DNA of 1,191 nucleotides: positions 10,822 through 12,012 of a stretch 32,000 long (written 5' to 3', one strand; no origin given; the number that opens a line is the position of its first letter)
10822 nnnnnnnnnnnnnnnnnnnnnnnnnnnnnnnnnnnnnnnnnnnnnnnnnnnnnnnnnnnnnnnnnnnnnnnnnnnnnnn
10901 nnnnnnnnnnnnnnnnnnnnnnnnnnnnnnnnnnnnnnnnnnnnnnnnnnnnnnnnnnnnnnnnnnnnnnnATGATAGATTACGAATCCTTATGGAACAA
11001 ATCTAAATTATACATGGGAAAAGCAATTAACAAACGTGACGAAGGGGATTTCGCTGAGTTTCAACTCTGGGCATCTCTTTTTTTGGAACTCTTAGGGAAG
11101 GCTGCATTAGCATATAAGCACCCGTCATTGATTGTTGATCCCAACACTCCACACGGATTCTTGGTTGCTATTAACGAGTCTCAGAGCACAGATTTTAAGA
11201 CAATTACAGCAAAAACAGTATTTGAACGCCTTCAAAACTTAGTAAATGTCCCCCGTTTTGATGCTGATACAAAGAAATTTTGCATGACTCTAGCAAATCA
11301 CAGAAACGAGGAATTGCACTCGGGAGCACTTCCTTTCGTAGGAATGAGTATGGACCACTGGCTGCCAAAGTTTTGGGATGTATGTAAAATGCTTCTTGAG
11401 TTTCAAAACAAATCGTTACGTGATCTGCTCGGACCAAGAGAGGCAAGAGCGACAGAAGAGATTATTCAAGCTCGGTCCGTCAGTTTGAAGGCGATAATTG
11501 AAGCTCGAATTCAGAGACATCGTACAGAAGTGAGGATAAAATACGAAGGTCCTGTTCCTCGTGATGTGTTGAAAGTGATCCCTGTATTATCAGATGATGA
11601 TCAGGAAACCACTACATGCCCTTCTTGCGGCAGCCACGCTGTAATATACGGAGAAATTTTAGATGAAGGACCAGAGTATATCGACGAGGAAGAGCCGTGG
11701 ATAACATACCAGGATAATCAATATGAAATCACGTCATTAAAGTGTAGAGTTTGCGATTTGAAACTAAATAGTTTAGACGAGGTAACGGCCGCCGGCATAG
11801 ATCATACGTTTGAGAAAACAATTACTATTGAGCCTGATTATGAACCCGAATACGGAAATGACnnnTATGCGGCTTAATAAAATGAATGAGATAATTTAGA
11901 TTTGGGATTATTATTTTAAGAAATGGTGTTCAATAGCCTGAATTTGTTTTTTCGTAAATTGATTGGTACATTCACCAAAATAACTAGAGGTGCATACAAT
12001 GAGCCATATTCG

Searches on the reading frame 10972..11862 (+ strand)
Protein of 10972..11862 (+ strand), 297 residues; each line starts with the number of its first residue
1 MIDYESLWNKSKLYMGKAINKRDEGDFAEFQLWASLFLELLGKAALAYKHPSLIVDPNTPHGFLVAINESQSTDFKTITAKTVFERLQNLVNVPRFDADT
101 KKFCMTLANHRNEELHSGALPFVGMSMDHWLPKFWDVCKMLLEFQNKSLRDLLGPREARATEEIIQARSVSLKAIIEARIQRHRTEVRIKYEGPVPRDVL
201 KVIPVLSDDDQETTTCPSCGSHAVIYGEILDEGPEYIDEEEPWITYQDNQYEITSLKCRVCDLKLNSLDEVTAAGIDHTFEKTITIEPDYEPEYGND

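Call 4: search_protein_families(library=pfam, proteins=[window:10972-11862:+], max_evalue=0.01)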
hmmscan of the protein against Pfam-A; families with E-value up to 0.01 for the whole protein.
window:10972-11862:+ (297 aa): 0 families

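Call 5: search_protein_families(library=padloc, proteins=[window:10972-11862:+], max_evalue=0.01)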
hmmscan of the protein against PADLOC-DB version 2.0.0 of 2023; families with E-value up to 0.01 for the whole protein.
window:10972-11862:+ (297 aa): 3 families
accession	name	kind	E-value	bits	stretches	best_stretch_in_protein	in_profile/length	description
PDLC04162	HEC-08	-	5.4e-07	27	1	38-116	50-122/358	-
PDLC01688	DUF3644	-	2.1e-06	25.9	1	38-116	40-111/149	DUF3644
PDLC05059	PDC-S64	-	0.002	15.1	0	14-113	20-111/339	-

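Call 7: search_protein_families(library=ncbifam, proteins=[window:10972-11862:+], max_evalue=0.01)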
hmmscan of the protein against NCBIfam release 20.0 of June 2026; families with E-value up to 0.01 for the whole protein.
window:10972-11862:+ (297 aa): 1 family
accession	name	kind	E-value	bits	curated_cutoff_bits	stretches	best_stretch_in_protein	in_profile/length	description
NF047912.1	ECs_2282_CxxC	subfamily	0.0054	16.6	37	0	207-239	21-52/60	ECs_2282 family putative zinc-binding protein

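Call 52: find_homologous_proteins(query=window:10972-11862:+, max_evalue=0.001)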
Query window:10972-11862:+ (297 aa): 440 proteins with E <= 0.001 among 1654 candidates; the best 120 are listed.
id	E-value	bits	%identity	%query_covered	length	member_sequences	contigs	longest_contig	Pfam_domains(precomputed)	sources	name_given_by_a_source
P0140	1.4e-198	676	98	100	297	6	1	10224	-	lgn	-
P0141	2.1e-139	482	81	88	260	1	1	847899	-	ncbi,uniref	ncbi:hypothetical protein ACFSR7_01985 [Cohnella sp. GCM10020058]|uniref:hypothetical protein n=1 Ta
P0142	3.3e-118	412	60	100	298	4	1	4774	-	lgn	-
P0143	2.0e-97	344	53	100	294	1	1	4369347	-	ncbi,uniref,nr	ncbi:hypothetical protein [Guptibacillus hwajinpoensis]|uniref:hypothetical protein n=1 Tax=Guptibac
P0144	3.4e-97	343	54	100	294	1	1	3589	-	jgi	jgi:hypothetical protein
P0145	3.5e-93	330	51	100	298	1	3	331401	-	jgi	jgi:hypothetical protein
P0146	1.1e-89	319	49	100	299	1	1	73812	-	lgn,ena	-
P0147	4.2e-89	317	50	100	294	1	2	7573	-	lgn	-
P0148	1.3e-88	315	49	100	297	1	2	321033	-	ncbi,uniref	ncbi:hypothetical protein [Peribacillus butanolivorans]|uniref:hypothetical protein n=1 Tax=Peribaci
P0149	1.1e-87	312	50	100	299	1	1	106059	-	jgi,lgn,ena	-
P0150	1.9e-87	311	49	100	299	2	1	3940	-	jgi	jgi:hypothetical protein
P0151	2.7e-85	304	50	100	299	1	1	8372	-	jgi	jgi:hypothetical protein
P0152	3.1e-83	298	49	100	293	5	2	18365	-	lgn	-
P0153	1.6e-81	292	48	100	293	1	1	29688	-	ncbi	-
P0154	3.1e-81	291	48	100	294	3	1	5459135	-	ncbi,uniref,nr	ncbi:hypothetical protein [Paenibacillus polymyxa]|uniref:hypothetical protein n=1 Tax=Paenibacillus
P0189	3.2e-55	206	39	100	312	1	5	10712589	-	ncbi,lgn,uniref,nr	ncbi:hypothetical protein ABIF68_000932 [Bradyrhizobium japonicum]|uniref:hypothetical protein n=1 T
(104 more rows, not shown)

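Call 53: find_encoding_contigs(protein=P0143, flank=5000, max_places=1)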
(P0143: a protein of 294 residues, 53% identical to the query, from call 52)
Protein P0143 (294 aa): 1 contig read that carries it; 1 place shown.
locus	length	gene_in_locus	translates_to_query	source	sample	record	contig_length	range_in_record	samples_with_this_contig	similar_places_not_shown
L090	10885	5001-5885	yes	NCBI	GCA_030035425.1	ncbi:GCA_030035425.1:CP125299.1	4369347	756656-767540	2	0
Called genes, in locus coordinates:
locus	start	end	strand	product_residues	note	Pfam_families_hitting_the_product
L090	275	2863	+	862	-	PF00270:DEAD, PF04851:ResIII, PF13307:Helicase_C_2 (weak)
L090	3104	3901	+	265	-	PF14355:Abi_C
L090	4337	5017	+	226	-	PF02668:TauD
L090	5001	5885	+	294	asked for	-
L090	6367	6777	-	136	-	-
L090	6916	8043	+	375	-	PF06527:TniQ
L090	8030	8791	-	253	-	PF01695:IstB_IS21, PF13481:AAA_25 (faint), PF02562:PhoH (faint), PF00308:Bac_DnaA, PF00004:AAA (weak)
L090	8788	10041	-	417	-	PF00665:rve, PF22483:Mu-transpos_C_2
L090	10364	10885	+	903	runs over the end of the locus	PF08722:Tn7_TnsA-like_N, PF00665:rve, PF09299:Mu-transpos_C (weak)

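Call 54: find_encoding_contigs(protein=P0189, flank=5000, max_places=1)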
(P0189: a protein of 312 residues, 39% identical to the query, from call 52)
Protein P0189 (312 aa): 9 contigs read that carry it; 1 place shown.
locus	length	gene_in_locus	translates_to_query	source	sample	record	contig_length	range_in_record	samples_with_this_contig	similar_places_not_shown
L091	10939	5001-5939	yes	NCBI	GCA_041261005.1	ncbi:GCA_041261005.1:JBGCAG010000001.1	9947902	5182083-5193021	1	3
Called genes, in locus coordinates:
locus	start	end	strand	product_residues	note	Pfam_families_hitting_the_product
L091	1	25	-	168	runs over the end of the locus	PF01478:Peptidase_A24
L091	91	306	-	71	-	-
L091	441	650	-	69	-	-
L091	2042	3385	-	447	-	PF13701:DDE_Tnp_1_4, PF01609:DDE_Tnp_1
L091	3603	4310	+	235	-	PF13304:AAA_21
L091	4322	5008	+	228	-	PF02668:TauD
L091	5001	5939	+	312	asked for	-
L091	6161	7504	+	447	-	PF13701:DDE_Tnp_1_4, PF01609:DDE_Tnp_1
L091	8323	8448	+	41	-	-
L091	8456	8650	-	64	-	-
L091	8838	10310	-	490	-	PF00872:Transposase_mut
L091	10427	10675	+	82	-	-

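Call 55: find_encoding_contigs(protein=P0154, flank=5000, max_places=1)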
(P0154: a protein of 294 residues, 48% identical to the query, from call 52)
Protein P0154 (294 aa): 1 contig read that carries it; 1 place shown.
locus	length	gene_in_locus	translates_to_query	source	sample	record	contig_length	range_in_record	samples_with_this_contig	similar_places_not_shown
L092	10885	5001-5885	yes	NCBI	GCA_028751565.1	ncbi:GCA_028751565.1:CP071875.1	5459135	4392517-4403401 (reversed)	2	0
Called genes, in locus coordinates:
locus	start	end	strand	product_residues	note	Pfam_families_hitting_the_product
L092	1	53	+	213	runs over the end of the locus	-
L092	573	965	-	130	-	PF18616:CdiI_3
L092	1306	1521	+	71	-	-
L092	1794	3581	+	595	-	PF13730:HTH_36 (weak)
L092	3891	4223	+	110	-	PF19552:DUF6075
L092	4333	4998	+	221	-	PF02668:TauD (faint)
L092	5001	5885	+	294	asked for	-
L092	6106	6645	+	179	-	-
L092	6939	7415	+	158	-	PF13560:HTH_31 (weak), PF01381:HTH_3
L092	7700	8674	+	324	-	-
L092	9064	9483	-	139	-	-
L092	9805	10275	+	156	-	-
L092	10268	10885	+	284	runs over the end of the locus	PF08722:Tn7_TnsA-like_N, PF08721:Tn7_Tnp_TnsA_C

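Call 99: search_protein_families(library=phrogs, proteins=[window:10972-11862:+], max_evalue=0.001)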
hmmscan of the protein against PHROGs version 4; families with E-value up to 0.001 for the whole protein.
window:10972-11862:+ (297 aa): 0 families

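Call 102: search_dna_similar(query=window:10972-11862:+, collection=plasmids, mode=protein, max_rows=15)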
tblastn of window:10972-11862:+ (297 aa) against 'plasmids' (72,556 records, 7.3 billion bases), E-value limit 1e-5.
Records with a match: 55; places in all: 56; records where one place covers at least 80% of the query: 54.
Best place of each record, by identity: <60% 55.
By first word of the organism name: Agrobacterium 22; Ralstonia 7; Streptomyces 4; Pseudomonas 4; Shinella 4; Ketogulonicigenium 4; Bradyrhizobium 3; Sinorhizobium 2; Paracoccus 1; uncultured 1; and 3 more.
By predicted mobility (MOB-suite, as given by PLSDB): conjugative 32; non-mobilizable 18; mobilizable 5.
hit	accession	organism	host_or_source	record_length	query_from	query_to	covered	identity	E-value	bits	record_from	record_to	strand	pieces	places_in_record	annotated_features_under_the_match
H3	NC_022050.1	Paracoccus aminophilus JCM 7686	-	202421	2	297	100%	38.3%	3e-54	196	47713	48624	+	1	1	hypothetical protein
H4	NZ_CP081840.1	Agrobacterium vitis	Vitis,Cell culture,South Africa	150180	2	297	100%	37.3%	4e-55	199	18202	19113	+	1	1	hypothetical protein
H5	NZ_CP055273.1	Agrobacterium vitis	Vitis vinifera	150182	2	297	100%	37.3%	4e-55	199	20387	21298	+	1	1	hypothetical protein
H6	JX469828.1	uncultured bacterium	-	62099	2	297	100%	37.2%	1e-43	223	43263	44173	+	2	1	hypothetical protein (x2)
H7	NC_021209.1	Sinorhizobium sp. M14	microbial mats from Zloty Stok gold mine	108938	2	297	100%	36.9%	5e-56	201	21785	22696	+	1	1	hypothetical protein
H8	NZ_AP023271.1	Agrobacterium vitis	Vitis vinifera,grapevine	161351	2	297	100%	36.9%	6e-56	201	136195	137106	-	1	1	hypothetical protein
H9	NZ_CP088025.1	Bradyrhizobium quebecense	Glycine max cv. AC Glengarry,Cell ...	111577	2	297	100%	36.0%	2e-50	185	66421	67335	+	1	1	hypothetical protein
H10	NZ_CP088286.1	Bradyrhizobium septentrionale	Glycine max cv. AC Glengarry,Cell ...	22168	2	297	100%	35.8%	4e-50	184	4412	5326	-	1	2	hypothetical protein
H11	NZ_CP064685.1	Bradyrhizobium sp. CW1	Acmispon strigosus,cell culture,bulk ...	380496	5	297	99%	33.1%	3e-43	164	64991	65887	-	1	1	hypothetical protein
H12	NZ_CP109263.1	Streptomyces anulatus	-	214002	2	297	100%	31.4%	1e-17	90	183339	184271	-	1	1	hypothetical protein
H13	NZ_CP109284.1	Streptomyces anulatus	-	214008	2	297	100%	31.4%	1e-17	90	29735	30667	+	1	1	hypothetical protein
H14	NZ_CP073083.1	Pseudomonas aeruginosa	Homo sapiens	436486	2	297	100%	30.3%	2e-29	124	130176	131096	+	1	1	hypothetical protein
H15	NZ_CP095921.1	Pseudomonas aeruginosa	Homo sapiens,rectal swab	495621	2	297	100%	30.3%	2e-29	124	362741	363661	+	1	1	hypothetical protein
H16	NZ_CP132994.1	Pseudomonas aeruginosa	Homo sapiens,sputum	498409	2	297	100%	30.3%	2e-29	124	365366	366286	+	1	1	hypothetical protein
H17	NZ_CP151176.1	Pseudomonas aeruginosa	Homo sapiens,cell culture,skin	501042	2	297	100%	30.3%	2e-29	124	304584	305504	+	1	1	hypothetical protein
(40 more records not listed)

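Call 106: get_annotated_region(hit=H14, flank=3000)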
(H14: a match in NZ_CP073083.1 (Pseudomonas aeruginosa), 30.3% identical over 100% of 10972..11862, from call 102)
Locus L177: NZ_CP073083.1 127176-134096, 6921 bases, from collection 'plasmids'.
description: Pseudomonas aeruginosa strain WTJH17 plasmid pWTJH17, complete sequence
organism: Pseudomonas aeruginosa (NCBI taxid 287)
taxonomy: Bacteria; Pseudomonadota; Gammaproteobacteria; Pseudomonadales; Pseudomonadaceae; Pseudomonas; Pseudomonas aeruginosa
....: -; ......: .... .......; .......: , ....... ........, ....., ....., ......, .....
typing (MOB-suite, as given by PLSDB): non-mobilizable; replicon rep_cluster_1115; mating-pair formation MPF_I
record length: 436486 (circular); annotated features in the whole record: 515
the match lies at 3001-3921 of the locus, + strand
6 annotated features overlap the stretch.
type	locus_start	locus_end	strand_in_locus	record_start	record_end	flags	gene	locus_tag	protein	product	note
CDS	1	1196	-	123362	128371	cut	-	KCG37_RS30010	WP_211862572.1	AAA domain-containing protein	-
CDS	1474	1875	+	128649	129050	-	-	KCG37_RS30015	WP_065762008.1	hypothetical protein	-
CDS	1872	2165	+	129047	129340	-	-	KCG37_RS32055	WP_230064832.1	hypothetical protein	-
CDS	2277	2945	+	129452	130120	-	-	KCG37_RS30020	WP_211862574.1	TauD/TfdA family dioxygenase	-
CDS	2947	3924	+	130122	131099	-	-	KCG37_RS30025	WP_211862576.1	hypothetical protein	-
CDS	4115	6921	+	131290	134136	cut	-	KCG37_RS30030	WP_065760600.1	TrlF family AAA-like ATPase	-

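Call 107: get_annotated_region(hit=H12, flank=3000)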
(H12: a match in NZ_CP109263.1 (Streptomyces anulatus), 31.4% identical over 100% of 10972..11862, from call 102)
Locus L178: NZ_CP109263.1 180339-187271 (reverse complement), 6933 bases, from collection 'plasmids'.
description: Streptomyces anulatus strain NBC 01648 plasmid unnamed1, complete sequence
organism: Streptomyces anulatus (NCBI taxid 1892)
taxonomy: Bacteria; Actinomycetota; Actinomycetes; Kitasatosporales; Streptomycetaceae; Streptomyces; Streptomyces anulatus
host: -; source: -; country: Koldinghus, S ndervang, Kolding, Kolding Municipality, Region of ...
typing (MOB-suite, as given by PLSDB): mobilizable; relaxase MOBF
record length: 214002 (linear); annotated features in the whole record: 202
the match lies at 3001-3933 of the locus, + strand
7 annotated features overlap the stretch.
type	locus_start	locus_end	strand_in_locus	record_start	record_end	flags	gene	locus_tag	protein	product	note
CDS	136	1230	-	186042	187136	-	-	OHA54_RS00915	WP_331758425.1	AIR synthase-related protein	-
CDS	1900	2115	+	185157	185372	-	-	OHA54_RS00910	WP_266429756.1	hypothetical protein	-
CDS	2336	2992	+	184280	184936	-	-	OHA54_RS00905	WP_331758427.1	TauD/TfdA family dioxygenase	-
CDS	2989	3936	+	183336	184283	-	-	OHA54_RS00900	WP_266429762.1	hypothetical protein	-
CDS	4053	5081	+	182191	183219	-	-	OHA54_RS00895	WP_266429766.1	hypothetical protein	-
CDS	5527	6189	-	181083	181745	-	-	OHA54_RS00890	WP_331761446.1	DUF721 domain-containing protein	-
CDS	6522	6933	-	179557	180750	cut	-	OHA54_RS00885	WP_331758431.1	hypothetical protein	-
